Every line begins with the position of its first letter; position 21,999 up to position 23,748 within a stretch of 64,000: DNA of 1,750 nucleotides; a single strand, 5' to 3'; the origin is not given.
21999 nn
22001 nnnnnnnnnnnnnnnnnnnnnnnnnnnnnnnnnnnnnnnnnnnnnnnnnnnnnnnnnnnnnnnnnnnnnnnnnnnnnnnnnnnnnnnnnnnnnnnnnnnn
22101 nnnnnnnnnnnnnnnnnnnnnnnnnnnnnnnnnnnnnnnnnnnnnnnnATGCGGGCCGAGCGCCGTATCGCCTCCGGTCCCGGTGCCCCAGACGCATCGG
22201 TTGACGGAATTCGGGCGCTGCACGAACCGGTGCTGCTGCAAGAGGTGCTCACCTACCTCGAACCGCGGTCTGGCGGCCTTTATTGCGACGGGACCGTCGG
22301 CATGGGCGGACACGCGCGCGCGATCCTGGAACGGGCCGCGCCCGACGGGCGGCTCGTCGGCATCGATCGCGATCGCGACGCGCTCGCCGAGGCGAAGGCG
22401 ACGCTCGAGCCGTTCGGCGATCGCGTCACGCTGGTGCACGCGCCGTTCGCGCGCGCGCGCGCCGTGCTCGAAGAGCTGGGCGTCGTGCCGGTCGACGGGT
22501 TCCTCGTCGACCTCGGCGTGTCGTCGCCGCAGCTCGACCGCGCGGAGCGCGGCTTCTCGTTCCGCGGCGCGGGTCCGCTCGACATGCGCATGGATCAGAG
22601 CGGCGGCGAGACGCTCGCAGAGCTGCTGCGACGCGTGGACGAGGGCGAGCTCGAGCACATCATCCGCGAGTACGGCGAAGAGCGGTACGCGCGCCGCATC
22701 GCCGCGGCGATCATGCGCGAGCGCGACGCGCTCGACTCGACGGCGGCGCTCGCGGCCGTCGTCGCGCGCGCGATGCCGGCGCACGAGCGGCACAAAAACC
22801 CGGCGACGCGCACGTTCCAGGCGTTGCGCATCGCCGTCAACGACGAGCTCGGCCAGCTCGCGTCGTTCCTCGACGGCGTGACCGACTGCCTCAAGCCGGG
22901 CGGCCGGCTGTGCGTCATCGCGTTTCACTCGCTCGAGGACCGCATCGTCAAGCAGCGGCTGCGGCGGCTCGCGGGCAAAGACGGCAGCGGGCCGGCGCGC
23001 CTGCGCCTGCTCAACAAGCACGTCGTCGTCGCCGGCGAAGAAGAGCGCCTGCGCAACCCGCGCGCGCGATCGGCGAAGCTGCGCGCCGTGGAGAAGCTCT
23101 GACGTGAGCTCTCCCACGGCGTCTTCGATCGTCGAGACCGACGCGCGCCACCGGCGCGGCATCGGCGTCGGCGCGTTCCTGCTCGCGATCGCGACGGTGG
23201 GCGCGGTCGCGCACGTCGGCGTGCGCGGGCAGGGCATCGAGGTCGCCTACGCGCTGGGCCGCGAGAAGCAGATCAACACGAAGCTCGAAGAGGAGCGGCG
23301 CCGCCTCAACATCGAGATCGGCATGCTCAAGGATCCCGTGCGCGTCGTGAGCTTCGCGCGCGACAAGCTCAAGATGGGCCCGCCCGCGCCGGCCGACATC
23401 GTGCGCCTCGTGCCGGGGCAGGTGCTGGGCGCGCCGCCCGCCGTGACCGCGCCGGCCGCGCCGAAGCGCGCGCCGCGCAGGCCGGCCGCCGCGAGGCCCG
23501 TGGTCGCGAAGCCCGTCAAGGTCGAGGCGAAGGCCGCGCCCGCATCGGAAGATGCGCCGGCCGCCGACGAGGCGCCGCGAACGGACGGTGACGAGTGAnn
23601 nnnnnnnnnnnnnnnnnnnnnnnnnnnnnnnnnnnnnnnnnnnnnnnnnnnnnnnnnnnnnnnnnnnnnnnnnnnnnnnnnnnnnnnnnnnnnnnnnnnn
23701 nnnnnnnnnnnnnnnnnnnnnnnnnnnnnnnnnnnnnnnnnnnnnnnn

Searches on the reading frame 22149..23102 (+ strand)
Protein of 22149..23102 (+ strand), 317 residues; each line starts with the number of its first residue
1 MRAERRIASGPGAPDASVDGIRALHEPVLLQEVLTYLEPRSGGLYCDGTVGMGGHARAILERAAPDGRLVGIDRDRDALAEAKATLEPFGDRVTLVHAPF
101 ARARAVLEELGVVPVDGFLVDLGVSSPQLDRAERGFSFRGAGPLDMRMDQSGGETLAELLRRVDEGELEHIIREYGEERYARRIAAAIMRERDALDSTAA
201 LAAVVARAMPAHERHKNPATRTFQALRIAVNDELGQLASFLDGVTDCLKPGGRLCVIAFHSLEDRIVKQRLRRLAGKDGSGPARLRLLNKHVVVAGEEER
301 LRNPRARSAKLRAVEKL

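Call 5: search_protein_families(library=pfam, proteins=[window:22149-23102:+])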
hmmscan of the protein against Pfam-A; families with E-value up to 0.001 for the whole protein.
window:22149-23102:+ (317 aa): 2 families
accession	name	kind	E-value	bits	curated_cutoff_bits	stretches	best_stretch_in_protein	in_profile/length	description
PF01795.25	Methyltransf_5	-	1.9e-104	349.9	27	1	24-316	3-308/309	MraW methylase family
PF13649.12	Methyltransf_25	-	0.00074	20.6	27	0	50-101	6-56/97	Methyltransferase domain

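Call 9: find_related_loci(query=window:22149-23099:+, collection=genome_contigs, flank=6000)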
Query window:22149-23099:+ (317 aa) in genome_contigs; peptide patterns used: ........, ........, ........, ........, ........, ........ (x = any residue, [..] = any of these).
600 stretches matched a pattern (row limit reached: there are more); 569 encode a relative of the query (tblastn E <= 1e-3); the best 80 are kept; 80 distinct loci.
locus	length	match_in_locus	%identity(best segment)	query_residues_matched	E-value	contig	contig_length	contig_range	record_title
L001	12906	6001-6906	52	17-317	1e-86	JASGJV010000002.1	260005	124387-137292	MAG: Nitrospira sp. isolate 5N512 JMF-2111-06-0005.ont.bin.512_1, whole genome shotgun sequence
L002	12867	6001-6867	51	25-317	1e-84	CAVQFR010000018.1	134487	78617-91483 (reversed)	MAG: uncultured delta proteobacterium isolate MFD05942.bin.3.282 genome assembly, contig: contig_2993, whole genome shot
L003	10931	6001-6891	52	17-312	1e-82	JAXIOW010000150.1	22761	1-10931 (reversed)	MAG: Nitrospirales bacterium isolate Fractures_MAG_03 c_000000073653, whole genome shotgun sequence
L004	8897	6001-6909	50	9-316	9e-83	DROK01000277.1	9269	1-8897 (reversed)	MAG TPA_asm: Thermodesulfatator atlanticus isolate HyVt-533 HyVt-533_k145_839655, whole genome shotgun sequence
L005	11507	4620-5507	53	23-317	2e-82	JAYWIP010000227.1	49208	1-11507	MAG: Nitrospira sp. isolate bin468 L22_k97_884128, whole genome shotgun sequence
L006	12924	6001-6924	49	24-317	5e-82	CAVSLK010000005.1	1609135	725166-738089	MAG: uncultured Acidobacteriota bacterium isolate MFD09206.bin.2.23 genome assembly, contig: contig_3255, whole genome s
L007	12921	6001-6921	53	25-317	4e-81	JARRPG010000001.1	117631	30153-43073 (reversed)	MAG: Desulfuromonadales bacterium isolate Spart_170_MAG scaffold_1, whole genome shotgun sequence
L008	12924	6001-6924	51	25-317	2e-80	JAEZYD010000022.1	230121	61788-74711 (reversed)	MAG: Proteobacteria bacterium isolate OH_PFB_223 k127_649341, whole genome shotgun sequence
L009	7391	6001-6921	47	25-317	1e-79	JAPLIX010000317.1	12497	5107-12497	MAG: Proteobacteria bacterium isolate LacPavin_0419_WC90_MAG_50_6 LacPavin_0419_WC90_scaffold_255616, whole genome shotg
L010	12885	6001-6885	49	24-317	2e-79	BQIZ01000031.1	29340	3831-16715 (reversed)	MAG: Nitrospirales bacterium NPIRA06 DNA, sequence031, whole genome shotgun sequence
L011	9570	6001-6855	51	24-312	1e-79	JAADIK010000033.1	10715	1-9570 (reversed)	MAG: Deltaproteobacteria bacterium isolate M_MetaBat.46 contig-127_28324, whole genome shotgun sequence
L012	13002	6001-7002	46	4-317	3e-79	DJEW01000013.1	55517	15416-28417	MAG TPA_asm: Clostridiales bacterium UBA5888 UBA5888_contig_3631, whole genome shotgun sequence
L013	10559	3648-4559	46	25-317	3e-79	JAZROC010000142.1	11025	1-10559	MAG: Clostridia bacterium isolate T1900045398_YK20190088.MAGScoT_cleanbin_000006 SGB_6966_k141_2391990, whole genome sho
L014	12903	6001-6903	51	17-316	3e-79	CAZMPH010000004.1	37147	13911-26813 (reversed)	MAG TPA_asm: uncultured Nitrospirales bacterium isolate SRP119689_co1_102 genome assembly, contig: NODE_1338_length_3714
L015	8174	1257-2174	48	25-316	4e-79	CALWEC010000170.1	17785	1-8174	MAG: uncultured Lachnospiraceae bacterium isolate E0_DP__bin71 genome assembly, contig: E0_DP__k127_1356028, whole genom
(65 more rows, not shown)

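Call 10: find_encoding_contigs(protein=window:22149-23102:+, flank=3000, max_places=6)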
Protein window:22149-23102:+ (317 aa): 2 contigs read that carry it; 2 places shown.
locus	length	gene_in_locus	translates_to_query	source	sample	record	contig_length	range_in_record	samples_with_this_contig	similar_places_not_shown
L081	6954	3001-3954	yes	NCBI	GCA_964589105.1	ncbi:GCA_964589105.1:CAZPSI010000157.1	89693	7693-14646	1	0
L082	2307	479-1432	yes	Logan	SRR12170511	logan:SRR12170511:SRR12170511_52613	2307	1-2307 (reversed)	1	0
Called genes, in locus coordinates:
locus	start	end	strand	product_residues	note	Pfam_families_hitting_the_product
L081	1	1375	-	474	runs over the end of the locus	PF00206:Lyase_1, PF14698:ASL_C2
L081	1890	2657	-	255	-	PF02661:Fic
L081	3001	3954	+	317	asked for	PF01795:Methyltransf_5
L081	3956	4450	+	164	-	-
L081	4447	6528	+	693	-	PF03717:PBP_dimer, PF00905:Transpeptidase, PF03793:PASTA (weak)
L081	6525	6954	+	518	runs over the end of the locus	PF01225:Mur_ligase (weak), PF08245:Mur_ligase_M, PF02875:Mur_ligase_C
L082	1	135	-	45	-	?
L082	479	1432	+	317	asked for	PF01795:Methyltransf_5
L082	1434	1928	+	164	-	-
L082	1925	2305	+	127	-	?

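Call 11: find_homologous_proteins(query=window:22149-23099:+)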
Query window:22149-23099:+ (317 aa): 8000 proteins with E <= 0.001 among 8000 candidates; the best 120 are listed.
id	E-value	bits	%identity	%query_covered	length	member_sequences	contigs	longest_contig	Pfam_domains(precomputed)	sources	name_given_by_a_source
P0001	5.0e-181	619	100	91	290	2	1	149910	PF01795.26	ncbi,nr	ncbi:MAG TPA: 16S rRNA (cytosine(1402)-N(4))-methyltransferase RsmH [Polyangia bacterium]|nr:16S rRN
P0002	1.7e-165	568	85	98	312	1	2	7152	PF01795.26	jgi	jgi:16S rRNA (cytosine1402-N4)-methyltransferase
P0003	4.4e-159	547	85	93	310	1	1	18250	PF01795.26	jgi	jgi:16S rRNA (cytosine1402-N4)-methyltransferase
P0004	1.4e-158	545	85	93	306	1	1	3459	PF01795.26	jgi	jgi:16S rRNA (cytosine1402-N4)-methyltransferase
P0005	2.1e-158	545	83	97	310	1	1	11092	PF01795.26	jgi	jgi:16S rRNA (cytosine1402-N4)-methyltransferase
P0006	1.4e-156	539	83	93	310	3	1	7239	PF01795.26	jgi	jgi:16S rRNA (cytosine1402-N4)-methyltransferase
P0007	3.7e-155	534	81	97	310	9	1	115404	PF01795.26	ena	-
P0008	3.8e-155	534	83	93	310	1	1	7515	PF01795.26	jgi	jgi:16S rRNA (cytosine1402-N4)-methyltransferase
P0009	9.5e-155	533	83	93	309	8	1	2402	PF01795.26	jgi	jgi:16S rRNA (cytosine1402-N4)-methyltransferase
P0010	7.1e-154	530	82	96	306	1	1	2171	PF01795.26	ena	-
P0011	8.1e-154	530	83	93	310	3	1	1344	PF01795.26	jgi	-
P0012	3.5e-153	528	83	93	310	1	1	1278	PF01795.26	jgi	jgi:16S rRNA (cytosine1402-N4)-methyltransferase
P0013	7.2e-153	527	78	97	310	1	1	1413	PF01795.26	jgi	jgi:16S rRNA (cytosine1402-N4)-methyltransferase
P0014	8.7e-153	526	80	97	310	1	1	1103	PF01795.26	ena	-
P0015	1.2e-152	526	81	98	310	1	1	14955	PF01795.26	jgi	jgi:16S rRNA (cytosine1402-N4)-methyltransferase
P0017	1.9e-152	525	82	93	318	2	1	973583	PF01795.26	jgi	jgi:16S rRNA (cytosine1402-N4)-methyltransferase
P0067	2.5e-132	459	74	92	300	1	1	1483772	PF01795.26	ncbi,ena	-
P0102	3.9e-128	445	70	93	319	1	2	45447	PF01795.26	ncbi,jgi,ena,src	-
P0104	5.7e-128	445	72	93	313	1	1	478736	PF01795.26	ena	-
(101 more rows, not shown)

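Call 12: find_encoding_contigs(protein=P0001, flank=4000, max_places=3)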
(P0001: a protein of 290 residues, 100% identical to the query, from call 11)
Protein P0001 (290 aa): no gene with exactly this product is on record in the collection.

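Call 13: find_encoding_contigs(protein=P0003, flank=4000, max_places=3)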
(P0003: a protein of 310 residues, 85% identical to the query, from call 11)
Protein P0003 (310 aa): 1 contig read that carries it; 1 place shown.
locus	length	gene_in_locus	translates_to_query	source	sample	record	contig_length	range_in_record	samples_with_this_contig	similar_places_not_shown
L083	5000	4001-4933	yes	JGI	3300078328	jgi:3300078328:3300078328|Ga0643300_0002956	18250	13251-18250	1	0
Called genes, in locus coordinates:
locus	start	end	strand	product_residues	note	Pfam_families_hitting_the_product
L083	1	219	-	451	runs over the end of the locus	PF00206:Lyase_1, PF14698:ASL_C2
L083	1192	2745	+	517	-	PF13505:OMP_b-brl, PF00691:OmpA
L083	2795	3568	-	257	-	PF02661:Fic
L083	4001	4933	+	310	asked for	PF01795:Methyltransf_5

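Call 14: find_encoding_contigs(protein=P0017, flank=4000, max_places=3)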
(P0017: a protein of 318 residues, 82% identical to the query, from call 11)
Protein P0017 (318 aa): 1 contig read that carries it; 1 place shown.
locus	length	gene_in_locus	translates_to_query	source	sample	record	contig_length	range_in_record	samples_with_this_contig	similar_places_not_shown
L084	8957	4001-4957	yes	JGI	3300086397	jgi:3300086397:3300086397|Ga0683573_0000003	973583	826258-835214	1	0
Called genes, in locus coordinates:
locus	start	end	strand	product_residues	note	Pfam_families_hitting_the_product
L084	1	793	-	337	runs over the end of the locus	-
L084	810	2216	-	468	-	PF00206:Lyase_1, PF14698:ASL_C2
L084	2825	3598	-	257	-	PF02661:Fic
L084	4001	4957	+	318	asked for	PF01795:Methyltransf_5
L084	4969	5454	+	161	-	-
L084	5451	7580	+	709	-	PF03717:PBP_dimer, PF00905:Transpeptidase, PF03793:PASTA (weak)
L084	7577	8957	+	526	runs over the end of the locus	PF01225:Mur_ligase, PF08245:Mur_ligase_M, PF02875:Mur_ligase_C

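Call 15: find_encoding_contigs(protein=P0067, flank=4000, max_places=3)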
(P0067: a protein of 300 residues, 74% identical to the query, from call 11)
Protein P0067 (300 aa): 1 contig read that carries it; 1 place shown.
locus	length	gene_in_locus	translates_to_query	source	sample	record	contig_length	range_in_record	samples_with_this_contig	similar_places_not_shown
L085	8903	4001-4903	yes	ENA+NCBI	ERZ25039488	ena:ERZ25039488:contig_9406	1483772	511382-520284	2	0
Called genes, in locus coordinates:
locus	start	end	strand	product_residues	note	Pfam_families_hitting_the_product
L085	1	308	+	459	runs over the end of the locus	PF07719:TPR_2 (faint), PF08308:PEGA (faint)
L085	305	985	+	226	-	-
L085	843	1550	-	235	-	PF00206:Lyase_1, PF14698:ASL_C2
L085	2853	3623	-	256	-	PF02661:Fic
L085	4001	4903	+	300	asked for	PF01795:Methyltransf_5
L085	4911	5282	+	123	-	-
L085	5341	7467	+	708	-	PF03717:PBP_dimer, PF00905:Transpeptidase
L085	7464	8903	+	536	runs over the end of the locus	PF01225:Mur_ligase, PF08245:Mur_ligase_M, PF02875:Mur_ligase_C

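Call 18: find_encoding_contigs(protein=P0007, flank=4000, max_places=2)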
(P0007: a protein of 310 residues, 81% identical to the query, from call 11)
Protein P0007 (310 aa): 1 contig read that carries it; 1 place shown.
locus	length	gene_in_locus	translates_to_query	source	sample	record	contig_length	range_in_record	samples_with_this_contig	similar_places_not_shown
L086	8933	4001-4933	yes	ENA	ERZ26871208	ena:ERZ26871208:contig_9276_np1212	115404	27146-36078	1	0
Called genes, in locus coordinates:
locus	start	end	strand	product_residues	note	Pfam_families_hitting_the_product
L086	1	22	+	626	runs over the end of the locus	PF08308:PEGA (faint), PF13620:CarboxypepD_reg (faint)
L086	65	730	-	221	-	PF14317:YcxB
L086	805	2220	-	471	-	PF00206:Lyase_1, PF14698:ASL_C2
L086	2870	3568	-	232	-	PF02661:Fic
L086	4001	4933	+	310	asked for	PF01795:Methyltransf_5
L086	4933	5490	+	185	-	-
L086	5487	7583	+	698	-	PF03717:PBP_dimer, PF00905:Transpeptidase, PF03793:PASTA (faint)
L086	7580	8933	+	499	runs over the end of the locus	PF01225:Mur_ligase (weak), PF08245:Mur_ligase_M, PF02875:Mur_ligase_C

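Call 19: find_encoding_contigs(protein=P0104, flank=4000, max_places=2)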
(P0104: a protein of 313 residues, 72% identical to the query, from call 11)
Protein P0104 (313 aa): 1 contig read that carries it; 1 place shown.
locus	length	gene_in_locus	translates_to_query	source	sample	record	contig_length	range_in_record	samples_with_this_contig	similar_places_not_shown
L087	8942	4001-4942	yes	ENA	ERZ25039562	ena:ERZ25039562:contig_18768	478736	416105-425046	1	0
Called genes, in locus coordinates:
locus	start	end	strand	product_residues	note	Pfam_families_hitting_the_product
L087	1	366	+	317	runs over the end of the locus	-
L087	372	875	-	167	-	PF27746:Small_heat_shock_put (weak), PF00011:HSP20, PF17886:ArsA_HSP20 (weak)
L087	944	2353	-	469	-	PF00206:Lyase_1, PF14698:ASL_C2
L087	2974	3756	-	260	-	PF02661:Fic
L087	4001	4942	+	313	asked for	PF01795:Methyltransf_5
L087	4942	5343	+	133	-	-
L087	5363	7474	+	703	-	PF03717:PBP_dimer, PF00905:Transpeptidase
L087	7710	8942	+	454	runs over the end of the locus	PF08245:Mur_ligase_M, PF02875:Mur_ligase_C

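Call 20: find_encoding_contigs(protein=P0102, flank=4000, max_places=2)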
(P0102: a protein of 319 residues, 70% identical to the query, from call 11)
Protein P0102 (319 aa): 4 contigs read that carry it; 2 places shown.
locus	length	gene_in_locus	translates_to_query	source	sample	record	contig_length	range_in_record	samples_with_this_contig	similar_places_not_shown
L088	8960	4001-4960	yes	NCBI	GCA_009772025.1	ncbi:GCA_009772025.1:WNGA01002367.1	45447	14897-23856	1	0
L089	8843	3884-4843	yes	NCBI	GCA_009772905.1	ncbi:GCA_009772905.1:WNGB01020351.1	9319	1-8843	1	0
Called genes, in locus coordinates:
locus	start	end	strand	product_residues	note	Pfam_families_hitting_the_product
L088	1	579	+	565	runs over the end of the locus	PF00069:Pkinase, PF07714:PK_Tyr_Ser-Thr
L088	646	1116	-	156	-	PF00011:HSP20, PF17886:ArsA_HSP20 (weak)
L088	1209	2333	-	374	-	PF00206:Lyase_1, PF14698:ASL_C2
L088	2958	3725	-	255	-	PF02661:Fic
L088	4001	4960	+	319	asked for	PF01795:Methyltransf_5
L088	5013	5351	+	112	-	PF04999:FtsL (weak)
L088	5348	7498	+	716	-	-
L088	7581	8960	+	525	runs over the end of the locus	PF01225:Mur_ligase, PF08245:Mur_ligase_M, PF02875:Mur_ligase_C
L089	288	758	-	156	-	PF00011:HSP20, PF17886:ArsA_HSP20 (weak)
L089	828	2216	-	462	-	PF00206:Lyase_1, PF14698:ASL_C2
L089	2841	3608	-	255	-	PF02661:Fic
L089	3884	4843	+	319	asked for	PF01795:Methyltransf_5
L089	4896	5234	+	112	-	PF04999:FtsL (weak)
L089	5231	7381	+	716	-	-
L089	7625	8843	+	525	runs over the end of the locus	PF01225:Mur_ligase, PF08245:Mur_ligase_M, PF02875:Mur_ligase_C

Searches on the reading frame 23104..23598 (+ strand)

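Call 5: search_protein_families(library=pfam, proteins=[window:23104-23598:+])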
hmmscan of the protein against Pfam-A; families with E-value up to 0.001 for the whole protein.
window:23104-23598:+ (164 aa): 0 families

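Call 39: search_protein_families(library=ncbifam, proteins=[window:23104-23598:+], max_evalue=1)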
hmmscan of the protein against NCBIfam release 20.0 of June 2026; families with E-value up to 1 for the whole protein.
window:23104-23598:+ (164 aa): 3 families
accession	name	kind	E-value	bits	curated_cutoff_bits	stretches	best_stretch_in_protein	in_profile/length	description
TIGR02209.1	ftsL_broad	equivalog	2.4e-06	27.3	42.45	1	25-97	7-79/85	cell division protein FtsL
NF053549.1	FtsL_Actino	equivalog_domain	7.8e-05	22.5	55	1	24-100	5-80/83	cell division protein FtsL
NF011565.0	PRK14989.1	subfamily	0.069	11.1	883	1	9-65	138-194/847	nitrite reductase large subunit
